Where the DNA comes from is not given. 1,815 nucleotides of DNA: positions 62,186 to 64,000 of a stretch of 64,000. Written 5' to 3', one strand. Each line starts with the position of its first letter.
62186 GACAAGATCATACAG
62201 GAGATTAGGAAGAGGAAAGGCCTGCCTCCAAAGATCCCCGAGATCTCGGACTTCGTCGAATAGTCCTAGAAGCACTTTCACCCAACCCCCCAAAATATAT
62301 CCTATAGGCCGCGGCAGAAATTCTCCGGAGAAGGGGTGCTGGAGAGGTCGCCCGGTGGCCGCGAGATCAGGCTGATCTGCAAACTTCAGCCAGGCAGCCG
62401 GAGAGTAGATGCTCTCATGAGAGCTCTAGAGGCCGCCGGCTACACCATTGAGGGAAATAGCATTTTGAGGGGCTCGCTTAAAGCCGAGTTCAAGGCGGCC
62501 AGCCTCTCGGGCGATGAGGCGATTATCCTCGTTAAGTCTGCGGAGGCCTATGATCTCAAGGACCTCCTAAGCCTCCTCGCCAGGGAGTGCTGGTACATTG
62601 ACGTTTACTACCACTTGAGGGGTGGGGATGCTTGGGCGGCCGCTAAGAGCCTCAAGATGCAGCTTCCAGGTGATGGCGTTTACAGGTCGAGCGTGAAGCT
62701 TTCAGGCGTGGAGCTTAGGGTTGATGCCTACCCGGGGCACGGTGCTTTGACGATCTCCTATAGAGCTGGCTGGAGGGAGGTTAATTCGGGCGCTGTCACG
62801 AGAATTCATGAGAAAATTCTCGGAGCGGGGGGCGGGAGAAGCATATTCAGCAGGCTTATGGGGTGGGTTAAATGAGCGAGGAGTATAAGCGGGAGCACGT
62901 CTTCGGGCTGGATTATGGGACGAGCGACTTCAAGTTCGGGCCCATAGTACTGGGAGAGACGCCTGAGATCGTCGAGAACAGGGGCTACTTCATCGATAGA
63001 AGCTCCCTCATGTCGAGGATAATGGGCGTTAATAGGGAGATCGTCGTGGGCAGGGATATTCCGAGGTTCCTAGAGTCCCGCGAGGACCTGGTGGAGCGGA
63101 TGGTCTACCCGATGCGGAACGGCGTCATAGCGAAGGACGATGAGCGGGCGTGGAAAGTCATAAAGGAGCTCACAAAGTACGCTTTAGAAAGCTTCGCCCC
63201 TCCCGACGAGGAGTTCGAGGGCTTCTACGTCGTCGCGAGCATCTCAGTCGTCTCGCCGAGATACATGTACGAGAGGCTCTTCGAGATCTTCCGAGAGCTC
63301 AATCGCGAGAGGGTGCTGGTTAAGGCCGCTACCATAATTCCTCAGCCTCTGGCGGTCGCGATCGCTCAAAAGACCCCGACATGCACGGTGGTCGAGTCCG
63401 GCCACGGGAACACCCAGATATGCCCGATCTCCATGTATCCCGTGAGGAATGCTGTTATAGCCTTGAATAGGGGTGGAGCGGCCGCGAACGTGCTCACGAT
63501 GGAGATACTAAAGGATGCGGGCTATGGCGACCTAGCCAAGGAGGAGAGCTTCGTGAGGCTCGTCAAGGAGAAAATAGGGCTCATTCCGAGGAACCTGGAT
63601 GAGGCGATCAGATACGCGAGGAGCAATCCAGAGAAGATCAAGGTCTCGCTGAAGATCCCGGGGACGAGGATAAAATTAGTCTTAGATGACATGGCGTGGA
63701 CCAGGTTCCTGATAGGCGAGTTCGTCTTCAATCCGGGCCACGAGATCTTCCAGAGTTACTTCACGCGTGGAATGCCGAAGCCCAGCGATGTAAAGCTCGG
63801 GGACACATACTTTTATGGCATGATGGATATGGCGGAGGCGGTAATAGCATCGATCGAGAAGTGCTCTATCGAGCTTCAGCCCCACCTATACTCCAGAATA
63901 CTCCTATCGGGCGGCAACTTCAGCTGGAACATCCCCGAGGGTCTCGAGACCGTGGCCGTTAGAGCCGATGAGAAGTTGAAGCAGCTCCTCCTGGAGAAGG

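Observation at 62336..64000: Crenactin locus: unknown 179-aa ORF translationally coupled (ATGA overlap) to crenactin, possible arcadin-like partner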

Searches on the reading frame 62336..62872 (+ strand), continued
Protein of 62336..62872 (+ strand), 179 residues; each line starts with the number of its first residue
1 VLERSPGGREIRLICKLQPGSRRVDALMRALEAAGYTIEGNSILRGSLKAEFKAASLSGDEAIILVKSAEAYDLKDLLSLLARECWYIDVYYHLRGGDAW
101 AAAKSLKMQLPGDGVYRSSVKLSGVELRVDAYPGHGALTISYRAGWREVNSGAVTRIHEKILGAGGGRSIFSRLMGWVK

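Call 92: fold_search(model_id=the predicted structure, library=viral)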
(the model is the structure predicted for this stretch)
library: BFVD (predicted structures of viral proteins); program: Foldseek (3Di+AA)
matches with E <= 10: 1259; with E <= 0.001: 8
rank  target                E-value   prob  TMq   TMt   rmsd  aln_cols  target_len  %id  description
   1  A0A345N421            9.9e-06  0.98  0.23  0.17  13.2       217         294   14  (no name in the UniProt tables at hand)
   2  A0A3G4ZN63            2.8e-05  1.00  0.31  0.23  12.2       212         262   10  Uncharacterized protein [Terrestrivirus sp.]
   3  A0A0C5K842            2.8e-05  0.98  0.25  0.23  13.0       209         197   15  (no name in the UniProt tables at hand)
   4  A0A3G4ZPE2            1.4e-04  0.91  0.25  0.18  12.6       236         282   10  Uncharacterized protein [Terrestrivirus sp.]
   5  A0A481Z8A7            1.7e-04  1.00  0.36  0.44   9.1       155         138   10  Uncharacterized protein [Pithovirus LCPAC302]
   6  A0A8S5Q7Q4            1.8e-04  0.96  0.25  0.14  10.2       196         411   10  GST REP [Inoviridae sp. ctsTh7]
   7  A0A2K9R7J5            3.8e-04  0.96  0.27  0.20  10.5       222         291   13  (no name in the UniProt tables at hand)
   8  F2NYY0                9.3e-04  0.87  0.30  0.25  13.6       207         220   14  Complete DpAV4 genome [Diadromus pulchellus ascovirus 4a]
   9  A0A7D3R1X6            2.3e-03  0.54  0.23  0.20  12.4       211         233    7  Uncharacterized protein [Fadolivirus FV1/VV64]
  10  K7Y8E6                2.5e-03  0.98  0.30  0.42   8.9       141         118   11  Uncharacterized protein [Megavirus courdo11]
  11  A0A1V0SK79            3.1e-03  0.66  0.25  0.21  12.5       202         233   11  Uncharacterized protein [Klosneuvirus KNV1]
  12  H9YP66                3.8e-03  0.66  0.26  0.21  16.5       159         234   10  (no name in the UniProt tables at hand)
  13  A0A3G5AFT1            4.0e-03  0.21  0.18  0.19  18.1       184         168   12  Uncharacterized protein [Hyperionvirus sp.]
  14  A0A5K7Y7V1            5.1e-03  0.54  0.24  0.18  13.0       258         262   10  B263R homolog protein [Abalone asfa-like virus]
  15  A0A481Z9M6            7.3e-03  0.63  0.29  0.29  10.1       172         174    5  Uncharacterized protein [Pithovirus LCPAC304]
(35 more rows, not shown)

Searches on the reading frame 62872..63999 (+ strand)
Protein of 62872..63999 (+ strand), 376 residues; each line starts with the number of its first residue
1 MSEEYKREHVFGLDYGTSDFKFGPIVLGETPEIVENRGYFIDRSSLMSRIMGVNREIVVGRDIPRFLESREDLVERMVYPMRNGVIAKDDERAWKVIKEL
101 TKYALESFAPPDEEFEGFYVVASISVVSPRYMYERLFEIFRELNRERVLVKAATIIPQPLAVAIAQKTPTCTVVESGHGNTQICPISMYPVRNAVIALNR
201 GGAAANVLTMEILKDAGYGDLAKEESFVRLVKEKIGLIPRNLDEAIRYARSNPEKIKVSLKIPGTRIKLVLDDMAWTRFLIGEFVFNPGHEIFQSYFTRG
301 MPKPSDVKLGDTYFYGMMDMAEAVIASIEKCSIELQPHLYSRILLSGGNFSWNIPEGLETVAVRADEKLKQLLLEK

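Call 5: search_solved_structures(query=window:62872-63999:+, max_evalue=0.001, show_alignments=1)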
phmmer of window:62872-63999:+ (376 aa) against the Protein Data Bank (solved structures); distinct sequences matched with E-value up to 0.001: 127 (the best 60 are shown).
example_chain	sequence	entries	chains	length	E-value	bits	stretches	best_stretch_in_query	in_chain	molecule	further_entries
4cj7_A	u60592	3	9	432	1.2e-101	343.5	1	2-375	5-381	ACTIN/ACTIN FAMILY PROTEIN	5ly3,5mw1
4bql_A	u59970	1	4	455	1.4e-101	343.2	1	2-375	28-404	ACTIN/ACTIN FAMILY PROTEIN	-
6i4k_A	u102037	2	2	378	1e-10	44.4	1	76-270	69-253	Actin-1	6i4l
4cbw_A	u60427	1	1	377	1.4e-10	43.9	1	76-270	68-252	ACTIN, ALPHA SKELETAL MUSCLE, ACTIN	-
7aln_A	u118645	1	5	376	1.4e-10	43.9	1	77-270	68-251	Actin-1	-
4cbu_A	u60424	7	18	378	1.4e-10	43.9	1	77-270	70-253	Actin-1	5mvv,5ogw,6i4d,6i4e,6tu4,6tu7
6i4f_A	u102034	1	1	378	1.4e-10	43.9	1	77-270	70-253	Actin-1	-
6i4h_A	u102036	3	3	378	1.5e-10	43.8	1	77-270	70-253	Actin-1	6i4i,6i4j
6i4g_A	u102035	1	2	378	1.9e-10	43.5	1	77-270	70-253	Actin-1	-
8trm_A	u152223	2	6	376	9.2e-10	41.2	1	77-288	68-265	Actin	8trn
6iug_A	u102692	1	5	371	1.3e-08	37.4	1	77-288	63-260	pollen F-actin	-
4cbx_A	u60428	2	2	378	2e-08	36.8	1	77-289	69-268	ACTIN-2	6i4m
3b63_A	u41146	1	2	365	2.1e-08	36.8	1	78-288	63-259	Actin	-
1yvn_A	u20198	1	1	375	2.3e-08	36.6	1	78-288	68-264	PROTEIN (ACTIN)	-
7zvw_B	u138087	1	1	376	2.3e-08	36.6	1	77-270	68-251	Actin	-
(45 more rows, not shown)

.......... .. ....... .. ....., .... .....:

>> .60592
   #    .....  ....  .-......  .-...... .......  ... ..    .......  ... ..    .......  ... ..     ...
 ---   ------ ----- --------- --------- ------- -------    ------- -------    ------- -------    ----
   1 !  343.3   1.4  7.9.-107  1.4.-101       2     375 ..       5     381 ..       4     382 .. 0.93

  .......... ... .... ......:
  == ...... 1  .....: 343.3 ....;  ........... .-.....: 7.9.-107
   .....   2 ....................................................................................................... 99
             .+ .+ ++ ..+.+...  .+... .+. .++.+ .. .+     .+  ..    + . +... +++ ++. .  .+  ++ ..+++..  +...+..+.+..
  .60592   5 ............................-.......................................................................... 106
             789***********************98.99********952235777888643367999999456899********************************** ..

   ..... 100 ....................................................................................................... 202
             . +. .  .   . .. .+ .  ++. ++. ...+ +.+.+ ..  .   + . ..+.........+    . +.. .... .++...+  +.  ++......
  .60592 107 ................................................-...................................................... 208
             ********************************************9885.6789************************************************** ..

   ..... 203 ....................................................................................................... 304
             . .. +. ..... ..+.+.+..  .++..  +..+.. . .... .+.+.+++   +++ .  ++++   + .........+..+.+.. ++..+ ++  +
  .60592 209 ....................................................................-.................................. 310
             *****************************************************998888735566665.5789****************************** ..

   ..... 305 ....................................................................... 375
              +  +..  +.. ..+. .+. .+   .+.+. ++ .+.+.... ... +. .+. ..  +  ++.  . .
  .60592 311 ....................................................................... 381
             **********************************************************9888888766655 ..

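Call 6: search_protein_families(library=pfam, proteins=[window:62872-63999:+], max_evalue=1)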
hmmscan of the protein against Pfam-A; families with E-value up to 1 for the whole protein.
window:62872-63999:+ (376 aa): 3 families
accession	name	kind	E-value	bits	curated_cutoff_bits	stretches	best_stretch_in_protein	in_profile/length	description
PF00022.25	Actin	-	1e-12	47.8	27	2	223-350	228-336/410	Actin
PF22736.1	NNH5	-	0.18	12.2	27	1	75-127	6-57/134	NACHT N-terminal Helical domain 5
PF06723.19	MreB_Mbl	-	0.19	11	27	1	34-104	17-85/327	MreB/Mbl protein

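Call 7: search_protein_families(library=ncbifam, proteins=[window:62872-63999:+], max_evalue=1)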
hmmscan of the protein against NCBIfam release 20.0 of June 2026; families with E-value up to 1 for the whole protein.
window:62872-63999:+ (376 aa): 3 families
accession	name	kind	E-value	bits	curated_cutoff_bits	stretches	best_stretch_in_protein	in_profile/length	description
NF053560.1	crenactin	equivalog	3.5e-156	520.3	630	1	5-375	1-375/422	crenactin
NF040964.1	MamK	subfamily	1.4e-09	37.5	400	1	54-250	41-225/335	MamK family actin-like protein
NF010539.0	PRK13927.1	subfamily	0.017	14.1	293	1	34-188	22-170/339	rod shape-determining protein MreB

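Call 10: find_related_loci(query=window:62872-63999:+, collection=genome_contigs, flank=6000)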
Query window:62872-63999:+ (376 aa) in genome_contigs; peptide patterns used: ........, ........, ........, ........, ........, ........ (x = any residue, [..] = any of these).
138 stretches matched a pattern; 45 encode a relative of the query (tblastn E <= 1e-3); 44 distinct loci.
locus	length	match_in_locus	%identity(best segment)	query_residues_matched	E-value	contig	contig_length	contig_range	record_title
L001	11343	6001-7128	92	1-376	0e+0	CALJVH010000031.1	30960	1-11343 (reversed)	MAG: uncultured archaeon isolate S1_Bin_METABAT__142_1 genome assembly, contig: c_000002048076, whole genome shotgun seq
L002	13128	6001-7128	90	1-376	0e+0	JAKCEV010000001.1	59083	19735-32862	MAG: Candidatus Wolframiiraptor allenii isolate LGB-01.bin.22 NODE_72_length_59083_cov_19.343142, whole genome shotgun s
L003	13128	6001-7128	90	1-376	0e+0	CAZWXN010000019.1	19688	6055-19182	MAG TPA_asm: uncultured Nitrososphaeria archaeon isolate SRP104967_co1_10 genome assembly, contig: NODE_930_length_19688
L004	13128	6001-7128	90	1-376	0e+0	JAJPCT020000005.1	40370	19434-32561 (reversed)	MAG: Candidatus Wolframiiraptor gerlachensis isolate A8 NODE_162_length_40370_cov_3_751882, whole genome shotgun sequenc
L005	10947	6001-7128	84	1-376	0e+0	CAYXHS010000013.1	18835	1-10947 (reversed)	MAG TPA_asm: uncultured Nitrososphaeria archaeon isolate binchicken_co184_276 genome assembly, contig: NODE_5043_length_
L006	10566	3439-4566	84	1-376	0e+0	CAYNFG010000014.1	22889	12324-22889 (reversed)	MAG TPA_asm: uncultured Nitrososphaeria archaeon isolate SRP141559_co1_273 genome assembly, contig: NODE_1007_length_228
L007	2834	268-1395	80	1-376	0e+0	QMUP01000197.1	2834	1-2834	MAG: Candidatus Wolframiiraptor sp. isolate B99-G9 B99_Guay9_scaffold_90501, whole genome shotgun sequence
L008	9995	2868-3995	81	1-376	0e+0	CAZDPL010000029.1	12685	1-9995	MAG TPA_asm: uncultured Nitrososphaeria archaeon isolate binchicken_co184_688 genome assembly, contig: NODE_9366_length_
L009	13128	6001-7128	79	1-376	0e+0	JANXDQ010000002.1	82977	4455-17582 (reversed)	MAG: Aigarchaeota archaeon isolate SKYB129 NODE_2_length_82977_cov_18.962956, whole genome shotgun sequence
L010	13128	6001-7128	75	1-376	0e+0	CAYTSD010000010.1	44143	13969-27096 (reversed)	MAG TPA_asm: uncultured Nitrososphaeria archaeon isolate binchicken_co80_166 genome assembly, contig: NODE_103_length_44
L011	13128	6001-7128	75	1-376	0e+0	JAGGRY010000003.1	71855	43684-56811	MAG: Thaumarchaeota archaeon isolate AUK008 PB_MANV_008_c_000000000004, whole genome shotgun sequence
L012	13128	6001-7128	74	1-376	0e+0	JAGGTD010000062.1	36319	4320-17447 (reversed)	MAG: Thaumarchaeota archaeon isolate AUK039 PB_MANV_039_c_000000000043, whole genome shotgun sequence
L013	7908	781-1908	74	1-376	0e+0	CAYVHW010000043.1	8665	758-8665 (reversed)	MAG TPA_asm: uncultured Nitrososphaeria archaeon isolate binchicken_co6_540 genome assembly, contig: NODE_10321_length_8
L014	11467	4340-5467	71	1-376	0e+0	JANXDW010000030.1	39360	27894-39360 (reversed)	MAG: Aigarchaeota archaeon isolate SKYB24 k141_36335, whole genome shotgun sequence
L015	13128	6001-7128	65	1-376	4e-176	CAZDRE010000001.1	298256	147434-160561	MAG TPA_asm: uncultured Candidatus Bathyarchaeia archaeon isolate SRP338002_co1_87 genome assembly, contig: NODE_21_leng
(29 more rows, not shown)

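Call 67: find_related_loci(query=A3, collection=metagenome_contigs, flank=2500)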
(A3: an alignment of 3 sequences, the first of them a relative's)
Query A3 (241 aa) in metagenome_contigs; peptide patterns used: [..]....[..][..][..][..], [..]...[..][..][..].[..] (x = any residue, [..] = any of these).
116 stretches matched a pattern; 8 encode a relative of the query (tblastn E <= 1e-3); 8 distinct loci.
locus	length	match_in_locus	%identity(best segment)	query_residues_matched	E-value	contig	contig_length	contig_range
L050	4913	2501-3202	89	8-241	8e-144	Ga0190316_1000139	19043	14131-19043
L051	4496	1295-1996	89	8-241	3e-144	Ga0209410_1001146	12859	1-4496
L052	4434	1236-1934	91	9-241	5e-144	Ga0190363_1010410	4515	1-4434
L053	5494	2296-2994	91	9-241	6e-142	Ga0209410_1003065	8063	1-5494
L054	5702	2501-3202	94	8-241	3e-139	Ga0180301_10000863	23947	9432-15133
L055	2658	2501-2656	94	8-59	1e-28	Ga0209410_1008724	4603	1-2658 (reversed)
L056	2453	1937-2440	30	18-191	3e-20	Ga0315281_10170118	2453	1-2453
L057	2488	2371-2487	85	8-46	9e-17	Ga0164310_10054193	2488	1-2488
